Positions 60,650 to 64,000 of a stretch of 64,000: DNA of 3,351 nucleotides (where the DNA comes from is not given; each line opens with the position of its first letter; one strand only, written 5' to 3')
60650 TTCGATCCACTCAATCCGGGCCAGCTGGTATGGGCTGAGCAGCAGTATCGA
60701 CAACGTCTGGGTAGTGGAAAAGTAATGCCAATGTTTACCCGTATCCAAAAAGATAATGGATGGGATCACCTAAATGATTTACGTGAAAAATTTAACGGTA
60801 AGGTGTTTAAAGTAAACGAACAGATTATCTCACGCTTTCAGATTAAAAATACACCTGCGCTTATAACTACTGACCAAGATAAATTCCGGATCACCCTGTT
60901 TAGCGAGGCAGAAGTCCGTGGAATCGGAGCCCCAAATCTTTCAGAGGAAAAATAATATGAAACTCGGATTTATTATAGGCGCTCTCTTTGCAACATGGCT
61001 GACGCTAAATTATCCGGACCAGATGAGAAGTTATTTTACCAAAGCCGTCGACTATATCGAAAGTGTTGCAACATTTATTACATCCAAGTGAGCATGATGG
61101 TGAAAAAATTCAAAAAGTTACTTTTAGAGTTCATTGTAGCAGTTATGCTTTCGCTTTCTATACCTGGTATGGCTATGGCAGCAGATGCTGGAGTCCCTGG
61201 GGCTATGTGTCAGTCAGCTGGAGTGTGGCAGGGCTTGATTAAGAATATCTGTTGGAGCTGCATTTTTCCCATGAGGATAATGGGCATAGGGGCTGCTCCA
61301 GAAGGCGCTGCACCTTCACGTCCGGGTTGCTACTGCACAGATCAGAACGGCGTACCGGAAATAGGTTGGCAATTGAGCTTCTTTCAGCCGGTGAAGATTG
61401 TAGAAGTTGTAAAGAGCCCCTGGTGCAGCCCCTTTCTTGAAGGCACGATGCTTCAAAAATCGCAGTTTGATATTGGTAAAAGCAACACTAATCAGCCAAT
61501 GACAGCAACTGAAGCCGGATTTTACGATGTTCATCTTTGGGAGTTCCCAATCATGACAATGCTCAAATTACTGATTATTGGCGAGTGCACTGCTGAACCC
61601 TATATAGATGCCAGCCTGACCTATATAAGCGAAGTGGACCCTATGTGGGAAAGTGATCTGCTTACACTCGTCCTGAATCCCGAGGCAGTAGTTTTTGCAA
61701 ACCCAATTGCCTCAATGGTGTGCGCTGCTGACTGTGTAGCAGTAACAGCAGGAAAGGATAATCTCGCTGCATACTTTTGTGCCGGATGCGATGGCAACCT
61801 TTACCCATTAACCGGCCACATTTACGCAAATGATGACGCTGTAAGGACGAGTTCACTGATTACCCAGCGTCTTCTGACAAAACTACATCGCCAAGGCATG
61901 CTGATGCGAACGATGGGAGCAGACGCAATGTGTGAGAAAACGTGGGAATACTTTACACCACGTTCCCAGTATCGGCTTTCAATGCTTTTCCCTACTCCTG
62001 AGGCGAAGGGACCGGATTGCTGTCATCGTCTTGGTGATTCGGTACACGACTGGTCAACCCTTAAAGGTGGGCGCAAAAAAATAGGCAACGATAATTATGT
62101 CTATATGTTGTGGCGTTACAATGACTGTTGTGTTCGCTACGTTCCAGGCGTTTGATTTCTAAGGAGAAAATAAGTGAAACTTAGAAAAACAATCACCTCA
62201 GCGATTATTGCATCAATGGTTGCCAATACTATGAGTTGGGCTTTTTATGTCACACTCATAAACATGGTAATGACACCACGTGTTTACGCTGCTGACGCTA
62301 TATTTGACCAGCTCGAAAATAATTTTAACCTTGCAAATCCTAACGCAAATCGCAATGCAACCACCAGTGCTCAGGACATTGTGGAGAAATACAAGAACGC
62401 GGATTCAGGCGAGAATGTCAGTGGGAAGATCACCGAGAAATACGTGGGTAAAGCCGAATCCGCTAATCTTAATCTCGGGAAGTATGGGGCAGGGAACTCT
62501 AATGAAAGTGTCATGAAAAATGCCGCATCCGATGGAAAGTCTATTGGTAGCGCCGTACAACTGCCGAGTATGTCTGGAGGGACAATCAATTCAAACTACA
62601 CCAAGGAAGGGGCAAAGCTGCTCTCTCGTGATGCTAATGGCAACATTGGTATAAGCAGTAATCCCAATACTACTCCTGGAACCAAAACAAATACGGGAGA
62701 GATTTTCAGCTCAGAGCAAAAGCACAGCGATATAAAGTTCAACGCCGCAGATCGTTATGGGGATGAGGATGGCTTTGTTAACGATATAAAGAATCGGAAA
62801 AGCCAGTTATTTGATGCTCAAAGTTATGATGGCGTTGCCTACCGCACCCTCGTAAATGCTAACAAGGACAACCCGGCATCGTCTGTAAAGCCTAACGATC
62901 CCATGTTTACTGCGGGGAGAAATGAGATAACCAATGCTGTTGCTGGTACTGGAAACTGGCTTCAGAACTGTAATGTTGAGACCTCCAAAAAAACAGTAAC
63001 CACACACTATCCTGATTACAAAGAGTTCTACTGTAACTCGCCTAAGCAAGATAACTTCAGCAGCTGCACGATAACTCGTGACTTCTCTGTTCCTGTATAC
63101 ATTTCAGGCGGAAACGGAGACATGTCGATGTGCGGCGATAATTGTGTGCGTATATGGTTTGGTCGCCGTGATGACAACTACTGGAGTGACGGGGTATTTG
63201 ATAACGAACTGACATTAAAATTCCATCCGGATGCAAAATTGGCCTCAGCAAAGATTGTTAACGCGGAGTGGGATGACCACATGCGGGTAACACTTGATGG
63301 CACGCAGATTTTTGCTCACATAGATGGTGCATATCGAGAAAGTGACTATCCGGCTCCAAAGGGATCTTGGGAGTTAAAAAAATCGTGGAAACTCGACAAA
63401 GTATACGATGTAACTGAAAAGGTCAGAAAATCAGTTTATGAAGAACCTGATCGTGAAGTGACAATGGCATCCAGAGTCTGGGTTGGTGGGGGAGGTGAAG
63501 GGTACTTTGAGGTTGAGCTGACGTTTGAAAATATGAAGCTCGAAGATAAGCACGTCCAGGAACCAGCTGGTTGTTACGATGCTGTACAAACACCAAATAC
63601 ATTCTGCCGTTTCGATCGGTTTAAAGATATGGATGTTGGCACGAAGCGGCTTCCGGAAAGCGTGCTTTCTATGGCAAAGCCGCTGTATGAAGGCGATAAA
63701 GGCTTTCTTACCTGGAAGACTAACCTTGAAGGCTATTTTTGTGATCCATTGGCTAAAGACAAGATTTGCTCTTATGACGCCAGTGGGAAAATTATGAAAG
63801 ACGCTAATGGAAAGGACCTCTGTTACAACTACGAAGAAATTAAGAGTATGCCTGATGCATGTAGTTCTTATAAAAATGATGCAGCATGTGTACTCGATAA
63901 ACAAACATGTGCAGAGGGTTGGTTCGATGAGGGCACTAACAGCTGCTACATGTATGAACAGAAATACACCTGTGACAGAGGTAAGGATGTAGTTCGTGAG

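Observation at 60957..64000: Two genes missing from the ORF track: a 44-aa hydrophobic ORF and the TraN-like gene running off the window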

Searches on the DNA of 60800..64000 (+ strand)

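Call 3: search_dna_similar(query=window:60800-64000:+, collection=plasmids, mode=near, max_rows=30, rows=spread)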
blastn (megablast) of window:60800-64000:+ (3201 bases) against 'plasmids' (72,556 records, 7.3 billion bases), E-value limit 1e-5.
Records with a match: 1117; places in all: 1135; records where one place covers at least 80% of the query: 1102.
Best place of each record, by identity: >=99% 669; 95-99% 431; 90-95% 17.
By first word of the organism name: Escherichia 375; Salmonella 338; Enterobacter 268; Klebsiella 62; Citrobacter 38; Leclercia 11; Raoultella 8; Serratia 7; Shigella 2; Kluyvera 2; and 5 more.
By predicted mobility (MOB-suite, as given by PLSDB): conjugative 964; non-mobilizable 153.
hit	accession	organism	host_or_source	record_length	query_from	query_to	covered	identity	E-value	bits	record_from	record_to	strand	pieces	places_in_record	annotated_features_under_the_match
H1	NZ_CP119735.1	Escherichia coli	bovine,pure culture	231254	1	3201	100%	100.0%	0e+0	5926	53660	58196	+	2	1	IS3-like element IS2 family transposase | trhU: IncHI-type conjugal transfer protein TrhU | TrbC family F-type conjugative pilus assembly protein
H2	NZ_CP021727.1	Escherichia coli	Homo sapiens,urine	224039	1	3201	100%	100.0%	0e+0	5912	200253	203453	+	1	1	trhN: IncHI-type conjugal transfer protein TrhN | trhU: IncHI-type conjugal transfer protein TrhU | TrbC family F-type conjugative pilus assembly protein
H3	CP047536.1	Salmonella enterica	feces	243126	1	3201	100%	100.0%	0e+0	5912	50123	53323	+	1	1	conjugal transfer protein TraN | plasmid transfer protein | conjugal transfer protein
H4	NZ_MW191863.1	Escherichia coli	-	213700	1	3201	100%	100.0%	0e+0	5912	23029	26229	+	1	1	trhN: IncHI-type conjugal transfer protein TrhN | trhU: IncHI-type conjugal transfer protein TrhU | TrbC family F-type conjugative pilus assembly protein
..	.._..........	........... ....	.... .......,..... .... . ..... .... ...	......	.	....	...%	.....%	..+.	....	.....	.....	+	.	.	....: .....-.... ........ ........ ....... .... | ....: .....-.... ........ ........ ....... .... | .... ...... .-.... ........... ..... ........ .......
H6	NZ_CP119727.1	Escherichia coli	chicken,pure culture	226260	1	3201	100%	100.0%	0e+0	5912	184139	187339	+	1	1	trhN: IncHI-type conjugal transfer protein TrhN | trhU: IncHI-type conjugal transfer protein TrhU | TrbC family F-type conjugative pilus assembly protein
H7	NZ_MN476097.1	Escherichia coli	-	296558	1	3201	100%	100.0%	0e+0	5912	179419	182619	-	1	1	trhN: IncHI-type conjugal transfer protein TrhN | trhU: IncHI-type conjugal transfer protein TrhU | TrbC family F-type conjugative pilus assembly protein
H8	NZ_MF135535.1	Raoultella ornithinolytica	lettuce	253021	1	3201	100%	100.0%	0e+0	5912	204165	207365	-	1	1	trhN: IncHI-type conjugal transfer protein TrhN | trhU: IncHI-type conjugal transfer protein TrhU | TrbC family F-type conjugative pilus assembly protein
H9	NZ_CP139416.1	Klebsiella aerogenes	Homo sapiens,swab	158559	1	3201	100%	100.0%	0e+0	5912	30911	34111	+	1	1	trhN: IncHI-type conjugal transfer protein TrhN | trhU: IncHI-type conjugal transfer protein TrhU | TrbC family F-type conjugative pilus assembly protein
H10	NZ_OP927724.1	Salmonella sp.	-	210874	1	3201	100%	100.0%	0e+0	5912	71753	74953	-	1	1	trhN: IncHI-type conjugal transfer protein TrhN | trhU: IncHI-type conjugal transfer protein TrhU | TrbC family F-type conjugative pilus assembly protein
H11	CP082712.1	Salmonella enterica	ground turkey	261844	1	3201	100%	100.0%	0e+0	5906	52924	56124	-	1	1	trhN: IncHI-type conjugal transfer protein TrhN | trhU: IncHI-type conjugal transfer protein TrhU | conjugal transfer protein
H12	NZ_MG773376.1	Escherichia coli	-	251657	1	3201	100%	100.0%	0e+0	5906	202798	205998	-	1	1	trhN: IncHI-type conjugal transfer protein TrhN | trhU: IncHI-type conjugal transfer protein TrhU | TrbC family F-type conjugative pilus assembly protein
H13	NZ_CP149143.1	Salmonella enterica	Pig,single cell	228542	1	3201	100%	100.0%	0e+0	5906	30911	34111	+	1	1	trhN: IncHI-type conjugal transfer protein TrhN | trhU: IncHI-type conjugal transfer protein TrhU | TrbC family F-type conjugative pilus assembly protein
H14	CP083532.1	Escherichia coli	Homo sapiens,blood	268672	1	3201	100%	99.9%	0e+0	5901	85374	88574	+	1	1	trhN: IncHI-type conjugal transfer protein TrhN | trhU: IncHI-type conjugal transfer protein TrhU | conjugal transfer protein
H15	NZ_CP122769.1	Escherichia coli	Sus scrofa,feces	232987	1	3201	100%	99.9%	0e+0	5901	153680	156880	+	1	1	trhN: IncHI-type conjugal transfer protein TrhN | trhU: IncHI-type conjugal transfer protein TrhU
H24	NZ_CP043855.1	Enterobacter hormaechei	Homo sapiens,pure culture,rectal screen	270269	1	3201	100%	96.3%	0e+0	5258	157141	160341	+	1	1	trhN: IncHI-type conjugal transfer protein TrhN | trhU: IncHI-type conjugal transfer protein TrhU | hypothetical protein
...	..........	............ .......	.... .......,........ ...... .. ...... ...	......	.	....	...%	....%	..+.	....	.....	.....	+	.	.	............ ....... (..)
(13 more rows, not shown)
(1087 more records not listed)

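Call 6: get_annotated_region(hit=H2, flank=6000)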
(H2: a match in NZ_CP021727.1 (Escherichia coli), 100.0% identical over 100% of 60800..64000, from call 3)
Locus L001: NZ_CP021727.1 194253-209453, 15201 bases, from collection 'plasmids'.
description: Escherichia coli strain Combat11I9 plasmid pCombat11I9-1, complete sequence
organism: Escherichia coli (NCBI taxid 562)
taxonomy: Bacteria; Pseudomonadota; Gammaproteobacteria; Enterobacterales; Enterobacteriaceae; Escherichia; Escherichia coli
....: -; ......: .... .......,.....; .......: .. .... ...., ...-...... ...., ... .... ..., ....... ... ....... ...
typing (MOB-suite, as given by PLSDB): conjugative; replicon IncHI2A,rep_cluster_1088; relaxase MOBH; mating-pair formation MPF_F
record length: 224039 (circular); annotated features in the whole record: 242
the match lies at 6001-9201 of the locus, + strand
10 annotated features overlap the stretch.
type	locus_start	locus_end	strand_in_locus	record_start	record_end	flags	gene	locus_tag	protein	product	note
CDS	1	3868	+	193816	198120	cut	rsp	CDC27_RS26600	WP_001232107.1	IncHI-type conjugal transfer protein RSP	-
CDS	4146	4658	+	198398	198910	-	trhF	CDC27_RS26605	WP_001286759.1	IncHI-type conjugal transfer protein TrhF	-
CDS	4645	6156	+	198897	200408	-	-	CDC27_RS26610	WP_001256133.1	TrbC family F-type conjugative pilus assembly protein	-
CDS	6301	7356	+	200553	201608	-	trhU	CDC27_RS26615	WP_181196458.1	IncHI-type conjugal transfer protein TrhU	-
CDS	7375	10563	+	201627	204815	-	trhN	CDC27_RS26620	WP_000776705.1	IncHI-type conjugal transfer protein TrhN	-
CDS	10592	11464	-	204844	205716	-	-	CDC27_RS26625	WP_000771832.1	hypothetical protein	-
CDS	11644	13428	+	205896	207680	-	trhI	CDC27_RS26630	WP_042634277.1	IncHI-type conjugal transfer helicase TrhI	-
CDS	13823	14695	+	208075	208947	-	-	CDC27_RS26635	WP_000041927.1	hypothetical protein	-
CDS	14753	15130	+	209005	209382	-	-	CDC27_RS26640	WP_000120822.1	hypothetical protein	-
CDS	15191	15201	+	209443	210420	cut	-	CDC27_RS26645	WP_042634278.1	hypothetical protein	-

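Call 7: get_annotated_region(hit=H25, flank=1500)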
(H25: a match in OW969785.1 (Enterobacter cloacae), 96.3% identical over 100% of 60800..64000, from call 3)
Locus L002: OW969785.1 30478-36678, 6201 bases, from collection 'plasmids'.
description: Enterobacter cloacae isolate 96 genome assembly, plasmid: P1
organism: Enterobacter cloacae (NCBI taxid 550)
taxonomy: Bacteria; Pseudomonadota; Gammaproteobacteria; Enterobacterales; Enterobacteriaceae; Enterobacter; Enterobacter cloacae
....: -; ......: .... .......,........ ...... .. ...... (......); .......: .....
typing (MOB-suite, as given by PLSDB): conjugative; replicon IncHI2A,rep_cluster_1088; relaxase MOBH; mating-pair formation MPF_F
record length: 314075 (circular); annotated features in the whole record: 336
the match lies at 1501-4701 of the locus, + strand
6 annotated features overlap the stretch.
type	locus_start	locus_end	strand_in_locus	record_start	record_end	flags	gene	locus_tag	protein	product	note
CDS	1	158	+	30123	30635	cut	-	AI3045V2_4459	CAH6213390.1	hypothetical protein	-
CDS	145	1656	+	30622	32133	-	-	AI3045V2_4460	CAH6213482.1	hypothetical protein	-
CDS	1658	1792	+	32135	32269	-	-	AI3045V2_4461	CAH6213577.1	hypothetical protein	-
CDS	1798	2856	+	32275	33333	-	-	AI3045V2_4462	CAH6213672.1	hypothetical protein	-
CDS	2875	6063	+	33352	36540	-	-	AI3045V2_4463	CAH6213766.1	hypothetical protein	-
CDS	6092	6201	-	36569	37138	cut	-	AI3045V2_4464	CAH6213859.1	hypothetical protein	-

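Call 8: get_annotated_region(hit=H3, flank=1500)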
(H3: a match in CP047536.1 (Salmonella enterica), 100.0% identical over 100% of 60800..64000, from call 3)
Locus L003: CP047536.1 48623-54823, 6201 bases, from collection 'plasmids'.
description: Salmonella enterica subsp. enterica serovar Typhimurium strain SJTUF10452 plasmid unnamed, complete sequence
organism: Salmonella enterica (NCBI taxid 90371)
taxonomy: Bacteria; Pseudomonadota; Gammaproteobacteria; Enterobacterales; Enterobacteriaceae; Salmonella; Salmonella enterica
host: -; source: feces; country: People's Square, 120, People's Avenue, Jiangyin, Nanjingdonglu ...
typing (MOB-suite, as given by PLSDB): conjugative; replicon IncHI2A,rep_cluster_1088; relaxase MOBH; mating-pair formation MPF_F
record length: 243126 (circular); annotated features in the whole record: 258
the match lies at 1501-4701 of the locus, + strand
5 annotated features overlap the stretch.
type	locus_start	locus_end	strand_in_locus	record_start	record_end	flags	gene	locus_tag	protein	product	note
CDS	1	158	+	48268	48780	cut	lepB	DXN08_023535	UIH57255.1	signal peptidase I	-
CDS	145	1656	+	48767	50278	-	-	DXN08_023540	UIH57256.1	conjugal transfer protein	-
CDS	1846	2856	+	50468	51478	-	-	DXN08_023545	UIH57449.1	plasmid transfer protein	-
CDS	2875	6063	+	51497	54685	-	-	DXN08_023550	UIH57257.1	conjugal transfer protein TraN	-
CDS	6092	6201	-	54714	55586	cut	-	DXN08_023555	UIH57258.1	hypothetical protein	-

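Call 9: get_annotated_region(hit=H24, flank=1500)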
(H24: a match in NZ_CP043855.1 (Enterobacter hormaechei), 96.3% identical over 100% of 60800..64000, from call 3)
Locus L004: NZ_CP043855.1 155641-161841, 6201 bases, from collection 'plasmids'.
description: Enterobacter hormaechei strain EB_P6_L3_02.19 plasmid unnamed2, complete sequence
organism: Enterobacter hormaechei (NCBI taxid 158836)
taxonomy: Bacteria; Pseudomonadota; Gammaproteobacteria; Enterobacterales; Enterobacteriaceae; Enterobacter; Enterobacter hormaechei
host: -; source: Homo sapiens,pure culture,rectal screen; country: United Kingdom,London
typing (MOB-suite, as given by PLSDB): conjugative; replicon IncHI2A,rep_cluster_1088; relaxase MOBH; mating-pair formation MPF_F
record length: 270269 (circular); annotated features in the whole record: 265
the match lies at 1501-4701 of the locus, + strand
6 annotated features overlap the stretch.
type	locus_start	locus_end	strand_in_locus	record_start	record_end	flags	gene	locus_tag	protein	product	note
CDS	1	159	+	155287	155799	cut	trhF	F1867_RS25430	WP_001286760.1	IncHI-type conjugal transfer protein TrhF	-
CDS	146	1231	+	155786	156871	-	-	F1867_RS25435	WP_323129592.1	TrbC family F-type conjugative pilus assembly protein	-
CDS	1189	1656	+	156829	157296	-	-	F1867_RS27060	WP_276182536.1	hypothetical protein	-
CDS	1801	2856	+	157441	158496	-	trhU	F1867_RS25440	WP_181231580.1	IncHI-type conjugal transfer protein TrhU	-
CDS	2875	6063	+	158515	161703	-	trhN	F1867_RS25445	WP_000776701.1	IncHI-type conjugal transfer protein TrhN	-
CDS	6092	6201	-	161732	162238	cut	-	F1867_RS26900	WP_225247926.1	hypothetical protein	-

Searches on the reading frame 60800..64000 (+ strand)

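Call 28: search_protein_families(library=pfam, proteins=[L001:7375-10560:+], max_evalue=0.1)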
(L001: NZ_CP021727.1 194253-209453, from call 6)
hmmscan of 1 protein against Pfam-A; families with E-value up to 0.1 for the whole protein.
L001:7375-10560:+ (1062 aa): 1 family
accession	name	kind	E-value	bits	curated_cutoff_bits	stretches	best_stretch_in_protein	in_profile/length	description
PF06986.16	F_T4SS_TraN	-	2.3e-15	57.3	23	2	542-696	18-156/240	F-type Type IV secretion system, TraN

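Call 29: search_protein_families(library=ncbifam, proteins=[L001:7375-10560:+], max_evalue=0.1)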
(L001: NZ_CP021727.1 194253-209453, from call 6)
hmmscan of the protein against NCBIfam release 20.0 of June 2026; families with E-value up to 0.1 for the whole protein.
L001:7375-10560:+ (1062 aa): 7 families
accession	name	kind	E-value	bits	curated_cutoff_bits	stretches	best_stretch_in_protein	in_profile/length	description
NF011459.0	PRK14877.1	equivalog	0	2530.8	1267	1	1-1062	1-1062/1062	conjugal transfer mating pair stabilization protein TraN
NF011458.0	PRK14876.1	equivalog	9.3e-72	242.2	603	1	112-982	41-877/931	conjugal transfer mating pair stabilization protein TraN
NF009015.0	PRK12355.3-1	equivalog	7.1e-22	77.8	416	2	860-972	290-395/420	conjugal transfer mating pair stabilization protein TraN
NF009019.0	PRK12355.4-2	equivalog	8.9e-19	67.4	518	1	523-987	135-516/550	conjugal transfer mating pair stabilization protein TraN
NF009013.0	PRK12355.2-4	subfamily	4.9e-12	45.1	605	1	869-980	447-556/576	type-F conjugative transfer system mating-pair stabilization protein TraN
NF009012.0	PRK12355.2-1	equivalog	6.8e-11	41.2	775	1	864-971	657-766/795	type-F conjugative transfer system mating-pair stabilization protein TraN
NF009016.0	PRK12355.3-2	equivalog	1.5e-08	34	648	2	872-981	497-605/626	type-F conjugative transfer system mating-pair stabilization protein TraN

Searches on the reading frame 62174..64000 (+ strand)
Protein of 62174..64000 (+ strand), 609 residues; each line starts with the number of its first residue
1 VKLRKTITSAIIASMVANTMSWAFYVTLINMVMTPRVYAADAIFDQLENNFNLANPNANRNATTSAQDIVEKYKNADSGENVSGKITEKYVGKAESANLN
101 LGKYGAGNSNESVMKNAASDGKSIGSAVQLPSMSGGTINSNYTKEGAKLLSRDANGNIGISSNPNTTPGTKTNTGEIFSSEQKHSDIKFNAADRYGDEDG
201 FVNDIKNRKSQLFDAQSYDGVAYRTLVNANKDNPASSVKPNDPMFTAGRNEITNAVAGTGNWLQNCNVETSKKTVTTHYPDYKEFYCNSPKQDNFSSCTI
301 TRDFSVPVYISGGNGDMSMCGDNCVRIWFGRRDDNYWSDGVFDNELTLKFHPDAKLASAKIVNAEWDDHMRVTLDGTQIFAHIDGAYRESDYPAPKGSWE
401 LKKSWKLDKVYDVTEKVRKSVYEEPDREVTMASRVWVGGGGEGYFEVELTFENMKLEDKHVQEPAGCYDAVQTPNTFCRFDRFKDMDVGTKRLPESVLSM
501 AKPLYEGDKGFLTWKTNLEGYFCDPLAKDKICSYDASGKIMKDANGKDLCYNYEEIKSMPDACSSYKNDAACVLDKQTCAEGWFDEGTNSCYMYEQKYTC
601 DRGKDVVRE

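Call 5: search_protein_families(library=pfam, proteins=[window:62174-64000:+], max_evalue=0.01)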
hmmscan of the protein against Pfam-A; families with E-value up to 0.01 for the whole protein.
window:62174-64000:+ (609 aa): 0 families

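Call 29: search_protein_families(library=ncbifam, proteins=[window:62174-64000:+], max_evalue=0.1)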
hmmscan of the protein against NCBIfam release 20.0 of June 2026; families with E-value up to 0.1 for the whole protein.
window:62174-64000:+ (609 aa): 3 families
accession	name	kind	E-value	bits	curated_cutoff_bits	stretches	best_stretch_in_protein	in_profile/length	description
NF011459.0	PRK14877.1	equivalog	0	1433.7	1267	1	1-609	1-609/1062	conjugal transfer mating pair stabilization protein TraN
NF011458.0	PRK14876.1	equivalog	8.7e-26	90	603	1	112-473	41-400/931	conjugal transfer mating pair stabilization protein TraN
NF010147.0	PRK13623.1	equivalog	0.04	14.1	117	0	412-461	15-62/115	iron-sulfur cluster insertion protein ErpA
